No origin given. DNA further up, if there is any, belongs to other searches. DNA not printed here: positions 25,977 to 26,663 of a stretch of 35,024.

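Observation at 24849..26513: Tandem array of four output-less cyclic-nucleotide-binding domain proteins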

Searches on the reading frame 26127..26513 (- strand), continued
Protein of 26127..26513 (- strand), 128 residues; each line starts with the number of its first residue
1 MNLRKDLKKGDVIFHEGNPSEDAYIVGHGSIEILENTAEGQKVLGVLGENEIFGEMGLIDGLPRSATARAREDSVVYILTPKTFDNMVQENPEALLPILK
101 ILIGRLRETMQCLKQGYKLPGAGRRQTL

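Call 20: search_protein_families(library=ncbifam, proteins=[window:26127-26513:-], max_evalue=0.001)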
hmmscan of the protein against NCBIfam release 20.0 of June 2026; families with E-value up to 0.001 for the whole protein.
window:26127-26513:- (128 aa): 5 families
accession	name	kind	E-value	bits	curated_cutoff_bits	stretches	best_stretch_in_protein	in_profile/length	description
NF008732.0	PRK11753.1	equivalog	8e-13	48.3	266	1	11-113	32-136/214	cAMP-activated global transcriptional regulator CRP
NF058543.1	ActPatMycb56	equivalog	7e-09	35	460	1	8-105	25-121/317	acetyltransferase Pat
NF041163.2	encap_f2b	equivalog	3.9e-08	32.8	400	1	5-93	98-188/450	family 2B encapsulin nanocompartment shell protein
TIGR03896.1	cyc_nuc_ocin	subfamily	6.1e-08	32.4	161.05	1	5-86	164-246/317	bacteriocin-type transport-associated protein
TIGR03697.1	NtcA_cyano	equivalog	0.00059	19.6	244.95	1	10-109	1-103/193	global nitrogen regulator NtcA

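Call 21: search_protein_families(library=padloc, proteins=[window:26127-26513:-], max_evalue=0.001)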
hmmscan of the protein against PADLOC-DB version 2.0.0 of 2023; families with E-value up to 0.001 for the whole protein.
window:26127-26513:- (128 aa): 5 families
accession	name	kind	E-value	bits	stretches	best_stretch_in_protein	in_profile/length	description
PDLC00731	Effector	-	2.4e-12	44.5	1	6-112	44-147/306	TIR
PDLC02371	PycTIR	-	2.5e-11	41.5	1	7-114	42-146/288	-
PDLC00732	Effector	-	6.4e-09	33.2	1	6-113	40-144/301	TIR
PDLC00730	Effector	-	8e-07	26.5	1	7-111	61-163/299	TIR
PDLC00734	PycC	-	6e-05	20.3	1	5-90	36-122/374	Pycsar cyclase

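Call 26: search_protein_families(library=pfam, proteins=[L015:874-1926:+, L015:2015-2695:+, L015:2772-4211:+, L015:6496-7782:+, L015:8197-9219:+, L014:2314-3567:+, L014:3581-4189:+, L014:4978-5835:+, L014:7071-8390:+, L014:8848-9855:+], max_evalue=0.0001)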
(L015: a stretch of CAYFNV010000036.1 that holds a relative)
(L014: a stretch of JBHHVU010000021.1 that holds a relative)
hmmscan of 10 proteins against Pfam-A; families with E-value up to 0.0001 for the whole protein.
L015:874-1926:+ (350 aa): 3 families
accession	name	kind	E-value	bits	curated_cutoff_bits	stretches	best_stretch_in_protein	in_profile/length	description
PF14213.11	DUF4325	-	1.7e-14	53.7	23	1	281-335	1-63/64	STAS-like domain of unknown function (DUF4325)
PF02518.31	HATPase_c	-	3.2e-06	28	26.4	1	111-185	10-74/111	Histidine kinase-, DNA gyrase B-, and HSP90-like ATPase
PF13581.12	HATPase_c_2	-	2.1e-05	25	27.4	1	90-198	16-114/127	Histidine kinase-like ATPase domain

L015:2015-2695:+ (226 aa): 1 family
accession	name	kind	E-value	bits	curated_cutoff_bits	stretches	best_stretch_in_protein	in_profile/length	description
PF00565.23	SNase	-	1.8e-22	80.2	21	1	47-143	1-106/107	Staphylococcal nuclease homologue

L015:2772-4211:+ (479 aa): 6 families
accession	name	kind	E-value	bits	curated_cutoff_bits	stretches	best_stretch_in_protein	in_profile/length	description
PF00158.32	Sigma54_activat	-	3.3e-70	235.6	20.2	1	142-308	1-167/168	Sigma-54 interaction domain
PF25601.1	AAA_lid_14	-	5e-24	84.4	27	1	314-389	1-76/87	AAA+ ATPase lid domain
PF14532.12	Sigma54_activ_2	-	3.4e-21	76.4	25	1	143-313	1-138/138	Sigma-54 interaction domain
PF00072.30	Response_reg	-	2e-19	70.2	30.2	1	8-113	2-110/111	Response regulator receiver domain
PF02954.25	HTH_8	-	8.8e-14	51.4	22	1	435-475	2-42/42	Bacterial regulatory protein, Fis family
PF07728.20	AAA_5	-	2.8e-06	27.8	22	1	165-284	1-123/139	AAA domain (dynein-related subfamily)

L015:6496-7782:+ (428 aa): 2 families
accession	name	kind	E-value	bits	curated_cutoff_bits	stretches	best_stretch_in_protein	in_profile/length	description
PF01136.24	Peptidase_U32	-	7.6e-86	287.6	22.4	1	76-321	3-229/233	Peptidase family U32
PF16325.11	Peptidase_U32_C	-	2.4e-09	37.6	28.2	1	341-416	4-82/83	Peptidase family U32 C-terminal domain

L015:8197-9219:+ (340 aa): 2 families
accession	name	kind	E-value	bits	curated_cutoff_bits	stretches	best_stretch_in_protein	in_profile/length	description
PF11946.13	DUF3463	-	2.1e-54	183.4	31.3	1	201-331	2-131/134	Domain of unknown function (DUF3463)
PF04055.27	Radical_SAM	-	8.2e-23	81.8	29.5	1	40-192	4-166/166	Radical SAM superfamily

L014:2314-3567:+ (417 aa): 3 families
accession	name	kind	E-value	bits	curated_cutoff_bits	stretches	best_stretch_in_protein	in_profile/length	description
PF13304.12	AAA_21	-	6e-27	95.9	27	1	23-369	1-304/304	AAA domain, putative AbiEii toxin, Type IV TA system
PF13175.12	AAA_15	-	9.4e-17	62.1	32.1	2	1-81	1-83/374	AAA ATPase domain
PF02463.25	SMC_N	-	4.4e-05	23.5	40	1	2-76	2-74/220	RecF/RecN/SMC N terminal domain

L014:3581-4189:+ (202 aa): 0 families

L014:4978-5835:+ (285 aa): 0 families

L014:7071-8390:+ (439 aa): 2 families
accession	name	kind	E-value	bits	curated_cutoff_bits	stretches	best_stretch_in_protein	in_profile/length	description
PF01136.24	Peptidase_U32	-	1.2e-80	270.6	22.4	1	75-321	2-228/233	Peptidase family U32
PF16325.11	Peptidase_U32_C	-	2e-15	57.1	28.2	1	343-418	5-82/83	Peptidase family U32 C-terminal domain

L014:8848-9855:+ (335 aa): 2 families
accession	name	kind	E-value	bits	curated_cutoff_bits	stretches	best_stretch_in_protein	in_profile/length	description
PF11946.13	DUF3463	-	1.6e-54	183.8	31.3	1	196-327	2-132/134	Domain of unknown function (DUF3463)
PF04055.27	Radical_SAM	-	3.2e-21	76.6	29.5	1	35-187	4-166/166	Radical SAM superfamily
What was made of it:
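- On Sigma-54-dependent promoter: An NtrC-type activator is present next to the second array in L015 (call 26).
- Sigma-54 system in the phylum: an NtrC-type sigma-54 activator exists in Nitrospina (call 26).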

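Call 36: predict_structure(alignment_id=A2)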
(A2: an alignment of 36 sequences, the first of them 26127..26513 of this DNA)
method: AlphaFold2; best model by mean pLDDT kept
length: 128 residues; sequences in the alignment: 36
mean_pLDDT: 83.0   pTM: 0.66
mean pLDDT of the five models: 83.0, 81.2, 81.0, 80.8, 80.7
residues with pLDDT >= 90: 46; 70-90: 66; 50-70: 8; < 50: 8
segments of 3 or more residues with pLDDT < 50: 122-128
pLDDT, mean of each block of 10 residues (from residue 1): 85 92 91 92 92 84 92 93 79 73 80 73 45
secondary structure, 60 per line:
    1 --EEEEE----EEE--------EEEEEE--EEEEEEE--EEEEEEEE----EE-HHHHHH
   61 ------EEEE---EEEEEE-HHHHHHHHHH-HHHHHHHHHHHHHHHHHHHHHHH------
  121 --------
elements in order: E3-7 E12-14 E23-28 E31-37 E40-47 H55-60 E67-70 E74-79 H81-90 H92-114
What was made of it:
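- On CNB domain superfamily (Pfam PF00027 cNMP_binding): The AlphaFold2 model of A has the barrel and the PBC helix (call 36).
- On Crp/Fnr family transcription regulators: The tail of A is disordered (call 36).
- Checked: Structure: the AlphaFold2 model of A (pLDDT 83) is an 8-stranded barrel with the PBC helix, aB, a long aC (92-114) and a disordered tail (call 36).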

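Call 39: fold_search(model_id=the predicted structure, library=pdb)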
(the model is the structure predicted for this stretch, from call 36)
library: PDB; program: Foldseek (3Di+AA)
matches with E <= 10: 1537; with E <= 0.001: 630
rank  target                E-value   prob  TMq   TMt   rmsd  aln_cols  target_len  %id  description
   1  4cyd_A                5.6e-11  1.00  0.71  0.43   3.6       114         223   25  GlxR bound to cAMP (released 2014-12-17)
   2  3r6s_C                6.3e-11  1.00  0.71  0.43   3.5       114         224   25  Crystal structure of GlxR transcription factor from Corynebacterium glutamicum with cAMP (released 2012-03-28)
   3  4cyd_D                7.5e-11  1.00  0.71  0.44   3.8       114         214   25  GlxR bound to cAMP (released 2014-12-17)
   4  6hq3_A                8.0e-11  1.00  0.69  0.79   4.3       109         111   35  Structure of EAL Enzyme Bd1971 - halfsite-occupied form (released 2019-07-31)
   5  6hq4_B                1.1e-10  1.00  0.62  0.23   7.2       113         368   34  Structure of EAL enzyme Bd1971 - cAMP bound form (released 2019-07-31)
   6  6hq3_C                1.2e-10  1.00  0.67  0.78   4.4       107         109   36  Structure of EAL Enzyme Bd1971 - halfsite-occupied form (released 2019-07-31)
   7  3i54_D                1.6e-10  1.00  0.73  0.43   3.4       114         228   25  Crystal structure of MtbCRP in complex with cAMP (released 2009-09-08)
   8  4byy_A                1.7e-10  1.00  0.70  0.42   3.7       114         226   24  Apo GlxR (released 2014-07-30)
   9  4a2u_H                2.5e-10  1.00  0.70  0.42   3.6       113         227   26  CRP(CAP) from Myco. Tuberculosis, with cAMP (released 2012-10-10)
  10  6hq3_B                2.5e-10  1.00  0.64  0.75   4.2       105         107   36  Structure of EAL Enzyme Bd1971 - halfsite-occupied form (released 2019-07-31)
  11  2pqq_D                2.5e-10  1.00  0.69  0.63   3.2       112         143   29  Structural Genomics, the crystal structure of the N-terminal domain of a transcriptional regulator from Streptomyces c (released 2007-06-05)
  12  3rpq_A                2.8e-10  1.00  0.72  0.48   3.5       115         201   27  Domain-domain flexibility leads to allostery within the camp receptor protein (CRP) (released 2012-05-02)
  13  1g6n_B                3.0e-10  1.00  0.72  0.48   3.7       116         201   27  2.1 ANGSTROM STRUCTURE OF CAP-CAMP (released 2000-12-15)
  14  3d0s_A                3.2e-10  1.00  0.71  0.43   3.5       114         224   25  cAMP receptor protein from m.tuberculosis, cAMP-free form (released 2009-02-03)
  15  6hq4_A                3.2e-10  1.00  0.62  0.23   7.4       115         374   34  Structure of EAL enzyme Bd1971 - cAMP bound form (released 2019-07-31)
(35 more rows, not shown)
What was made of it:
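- On Crp/Fnr family transcription regulators: Foldseek top hits are GlxR, MtbCRP and CAP (call 39).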

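Call 40: search_protein_representatives(alignment_id=A1)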
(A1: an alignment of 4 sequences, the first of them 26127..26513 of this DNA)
Query: 4 sequences, 139 profile positions. Proteins with E-value up to 0.001 (for the whole library): 97022; up to 1e-10: 29490; up to 1e-30: 440. The best 150 are listed.
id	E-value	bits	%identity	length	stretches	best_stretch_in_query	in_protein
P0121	3.6e-121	415.3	-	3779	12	5-91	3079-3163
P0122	1.7e-108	374.2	-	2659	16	4-89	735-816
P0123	1.7e-103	358.1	-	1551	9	2-92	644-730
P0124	3.0e-98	341.1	-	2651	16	6-92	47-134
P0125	1.1e-84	297.1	-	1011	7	6-110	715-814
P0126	2.2e-84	296.1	-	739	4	4-119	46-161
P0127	1.8e-79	280.2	-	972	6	3-92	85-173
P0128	8.1e-69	245.7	-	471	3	3-118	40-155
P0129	1.1e-68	245.2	-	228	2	2-122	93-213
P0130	1.8e-65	234.8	-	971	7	3-76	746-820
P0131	1.5e-64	231.9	-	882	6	5-89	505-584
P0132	4.6e-64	230.3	-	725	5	6-117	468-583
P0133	2.3e-62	224.8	-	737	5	10-115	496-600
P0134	2.8e-62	224.5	-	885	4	6-113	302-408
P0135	3.4e-62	224.2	-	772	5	5-99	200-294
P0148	1.2e-53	196.5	-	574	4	7-117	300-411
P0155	1.6e-49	183.2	-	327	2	7-115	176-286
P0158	2.4e-48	179.3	-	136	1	3-138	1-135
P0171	2.7e-46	172.7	-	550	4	11-111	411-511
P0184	2.5e-44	166.3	-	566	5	7-96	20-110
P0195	6.2e-43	161.8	-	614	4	6-110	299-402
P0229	1.2e-40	154.4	-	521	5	4-100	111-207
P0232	1.8e-40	153.8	-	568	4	4-115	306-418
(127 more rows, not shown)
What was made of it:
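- Tried and rejected: Exhaustive profile search (call 40): the ranking is dominated by multi-CNB proteins because scores add up.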

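Call 41: search_protein_families(library=pfam, proteins=[P0126, P0148, P0171, P0232, P0128, P0129, P0184, P0229, P0195, P0155], max_evalue=0.001)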
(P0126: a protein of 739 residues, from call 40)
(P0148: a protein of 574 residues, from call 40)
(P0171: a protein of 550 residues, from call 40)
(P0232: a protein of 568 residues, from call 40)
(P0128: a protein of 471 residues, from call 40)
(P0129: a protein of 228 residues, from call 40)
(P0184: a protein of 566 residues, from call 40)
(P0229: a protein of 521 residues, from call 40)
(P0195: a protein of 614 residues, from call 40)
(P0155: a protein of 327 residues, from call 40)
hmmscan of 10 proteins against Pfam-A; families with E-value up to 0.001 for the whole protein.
P0126 (739 aa): 1 family
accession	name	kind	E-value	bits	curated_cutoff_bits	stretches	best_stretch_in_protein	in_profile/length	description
PF00027.35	cNMP_binding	-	6.8e-91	298.8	27.5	4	306-393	2-89/89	Cyclic nucleotide-binding domain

P0148 (574 aa): 1 family
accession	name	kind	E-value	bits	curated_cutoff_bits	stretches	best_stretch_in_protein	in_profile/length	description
PF00027.35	cNMP_binding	-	1e-68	227.8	27.5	4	299-384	2-86/89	Cyclic nucleotide-binding domain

P0171 (550 aa): 2 families
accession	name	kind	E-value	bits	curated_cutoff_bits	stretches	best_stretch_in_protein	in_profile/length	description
PF00027.35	cNMP_binding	-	1.2e-86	285.2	27.5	4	407-491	3-87/89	Cyclic nucleotide-binding domain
PF25562.1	CNBH_CNNM2_C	-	4.2e-05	23.6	27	0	280-305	65-90/172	Metal transporter CNNM2-like, C-terminal CNBH domain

P0232 (568 aa): 2 families
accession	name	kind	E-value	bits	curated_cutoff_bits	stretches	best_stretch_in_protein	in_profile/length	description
PF00027.35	cNMP_binding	-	2.5e-72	239.3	27.5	4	308-394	2-87/89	Cyclic nucleotide-binding domain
PF25562.1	CNBH_CNNM2_C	-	4e-07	30.2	27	0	446-505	61-117/172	Metal transporter CNNM2-like, C-terminal CNBH domain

P0128 (471 aa): 2 families
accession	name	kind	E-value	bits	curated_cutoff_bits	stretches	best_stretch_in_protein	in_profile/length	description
PF00027.35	cNMP_binding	-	6.6e-77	254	27.5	3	43-130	2-89/89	Cyclic nucleotide-binding domain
PF25562.1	CNBH_CNNM2_C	-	5.3e-10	39.6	27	0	308-345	55-92/172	Metal transporter CNNM2-like, C-terminal CNBH domain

P0129 (228 aa): 1 family
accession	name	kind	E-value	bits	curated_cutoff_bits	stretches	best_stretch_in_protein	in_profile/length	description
PF00027.35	cNMP_binding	-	2.9e-32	110.9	27.5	2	97-180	2-85/89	Cyclic nucleotide-binding domain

P0184 (566 aa): 1 family
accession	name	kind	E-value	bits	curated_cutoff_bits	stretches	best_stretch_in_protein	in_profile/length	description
PF00027.35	cNMP_binding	-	2.9e-82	271.2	27.5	5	19-105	2-87/89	Cyclic nucleotide-binding domain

P0229 (521 aa): 2 families
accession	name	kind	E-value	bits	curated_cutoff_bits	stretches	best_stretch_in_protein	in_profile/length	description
PF00027.35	cNMP_binding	-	3.4e-74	245.3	27.5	5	113-198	2-87/89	Cyclic nucleotide-binding domain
PF25562.1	CNBH_CNNM2_C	-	0.0002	21.4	27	0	385-412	61-88/172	Metal transporter CNNM2-like, C-terminal CNBH domain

P0195 (614 aa): 1 family
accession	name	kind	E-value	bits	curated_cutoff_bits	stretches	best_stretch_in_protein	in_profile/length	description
PF00027.35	cNMP_binding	-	1e-78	259.8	27.5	4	299-384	2-88/89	Cyclic nucleotide-binding domain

P0155 (327 aa): 1 family
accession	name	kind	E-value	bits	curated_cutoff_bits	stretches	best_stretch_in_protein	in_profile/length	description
PF00027.35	cNMP_binding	-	9.6e-37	125.3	27.5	2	4-90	2-88/89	Cyclic nucleotide-binding domain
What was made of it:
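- Tried and rejected: It was useful only for showing that output-less proteins with 2-5 CNB domains exist (call 41).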

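Call 42: list_cluster_members(proteins=[P0148, P0171, P0232, P0184, P0229, P0129, P0128, P0126, P0155, P0158])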
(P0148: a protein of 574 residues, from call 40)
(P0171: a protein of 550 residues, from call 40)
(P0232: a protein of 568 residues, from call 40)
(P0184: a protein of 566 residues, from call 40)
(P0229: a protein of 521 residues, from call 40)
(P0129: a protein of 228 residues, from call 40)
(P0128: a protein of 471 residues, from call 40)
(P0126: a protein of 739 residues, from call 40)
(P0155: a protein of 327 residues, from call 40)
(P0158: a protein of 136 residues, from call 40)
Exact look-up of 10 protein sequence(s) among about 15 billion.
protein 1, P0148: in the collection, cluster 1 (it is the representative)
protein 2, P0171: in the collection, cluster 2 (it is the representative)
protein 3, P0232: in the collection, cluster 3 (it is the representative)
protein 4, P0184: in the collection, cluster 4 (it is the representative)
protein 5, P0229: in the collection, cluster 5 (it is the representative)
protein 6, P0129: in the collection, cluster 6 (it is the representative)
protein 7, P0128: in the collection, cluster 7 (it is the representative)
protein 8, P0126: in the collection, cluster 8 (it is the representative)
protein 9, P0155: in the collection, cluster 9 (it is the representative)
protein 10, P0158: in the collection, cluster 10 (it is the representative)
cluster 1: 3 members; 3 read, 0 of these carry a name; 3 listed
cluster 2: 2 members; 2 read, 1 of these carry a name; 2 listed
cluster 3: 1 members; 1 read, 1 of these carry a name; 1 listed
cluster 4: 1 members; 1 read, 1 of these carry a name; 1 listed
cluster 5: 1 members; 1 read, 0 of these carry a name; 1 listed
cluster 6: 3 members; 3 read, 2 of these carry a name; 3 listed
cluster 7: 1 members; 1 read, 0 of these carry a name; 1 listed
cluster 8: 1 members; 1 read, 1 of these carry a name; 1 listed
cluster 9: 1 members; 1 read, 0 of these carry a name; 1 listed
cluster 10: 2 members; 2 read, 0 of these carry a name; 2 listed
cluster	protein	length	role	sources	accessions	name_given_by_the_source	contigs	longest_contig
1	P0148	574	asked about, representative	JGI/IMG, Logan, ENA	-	-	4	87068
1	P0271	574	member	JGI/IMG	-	-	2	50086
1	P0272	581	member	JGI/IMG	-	-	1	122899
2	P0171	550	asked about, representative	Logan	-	-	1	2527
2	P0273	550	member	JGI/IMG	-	CRP-like cAMP-binding protein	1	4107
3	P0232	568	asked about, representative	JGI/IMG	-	CRP-like cAMP-binding protein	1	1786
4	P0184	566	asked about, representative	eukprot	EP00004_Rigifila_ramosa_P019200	TRINITY_DN4850_c0_g1_i1.p1 TRINITY_DN4850_c0_g1~~TRINITY_DN4850_c0_g1_i1.p1 ORF ...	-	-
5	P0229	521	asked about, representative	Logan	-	-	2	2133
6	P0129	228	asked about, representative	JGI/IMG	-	CRP-like cAMP-binding protein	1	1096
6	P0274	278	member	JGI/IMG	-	CRP-like cAMP-binding protein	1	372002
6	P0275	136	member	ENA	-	-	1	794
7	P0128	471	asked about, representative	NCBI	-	-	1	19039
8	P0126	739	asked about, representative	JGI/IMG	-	CRP-like cAMP-binding protein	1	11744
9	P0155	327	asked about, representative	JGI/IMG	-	-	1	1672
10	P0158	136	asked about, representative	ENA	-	-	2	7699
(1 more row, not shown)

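Call 44: find_encoding_contigs(protein=P0274, flank=10000, max_places=4)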
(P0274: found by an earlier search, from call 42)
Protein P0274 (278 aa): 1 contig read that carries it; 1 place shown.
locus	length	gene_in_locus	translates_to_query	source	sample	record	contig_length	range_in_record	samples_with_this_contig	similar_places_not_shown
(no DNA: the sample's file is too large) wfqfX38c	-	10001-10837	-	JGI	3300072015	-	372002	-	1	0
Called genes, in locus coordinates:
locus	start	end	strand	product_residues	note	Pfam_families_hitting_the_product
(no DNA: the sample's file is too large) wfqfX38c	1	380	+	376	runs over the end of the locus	PF03205:MobB, PF12804:NTP_transf_3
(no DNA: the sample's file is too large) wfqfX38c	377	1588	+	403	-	PF03453:MoeA_N, PF00994:MoCF_biosynth, PF03454:MoeA_C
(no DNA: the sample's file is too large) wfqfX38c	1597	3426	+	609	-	PF01839:FG-GAP (faint), PF13517:FG-GAP_3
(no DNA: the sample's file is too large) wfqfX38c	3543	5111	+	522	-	PF13372:Alginate_exp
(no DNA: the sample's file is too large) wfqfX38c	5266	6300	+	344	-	PF13623:SurA_N_2, PF13624:SurA_N_3, PF13145:Rotamase_2, PF13616:Rotamase_3, PF00639:Rotamase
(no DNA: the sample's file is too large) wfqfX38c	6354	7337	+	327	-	PF01073:3Beta_HSD, PF01370:Epimerase, PF02719:Polysacc_synt_2, PF04321:RmlD_sub_bind, PF05368:NmrA, PF13460:NAD_binding_10, PF16363:GDP_Man_Dehyd, PF07993:NAD_binding_4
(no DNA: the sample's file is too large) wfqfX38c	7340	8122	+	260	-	PF04240:Caroten_synth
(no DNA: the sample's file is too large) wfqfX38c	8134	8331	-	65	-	-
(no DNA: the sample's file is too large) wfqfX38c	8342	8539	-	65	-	-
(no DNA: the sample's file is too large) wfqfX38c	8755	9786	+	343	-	PF18306:LDcluster4, PF03641:Lysine_decarbox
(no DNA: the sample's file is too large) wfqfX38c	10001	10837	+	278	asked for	PF00027:cNMP_binding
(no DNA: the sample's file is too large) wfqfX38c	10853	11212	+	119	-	PF00027:cNMP_binding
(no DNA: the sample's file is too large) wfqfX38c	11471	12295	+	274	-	PF13641:Glyco_tranf_2_3 (weak), PF00535:Glycos_transf_2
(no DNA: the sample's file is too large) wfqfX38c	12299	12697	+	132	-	PF10066:DUF2304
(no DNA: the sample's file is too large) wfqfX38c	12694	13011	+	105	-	-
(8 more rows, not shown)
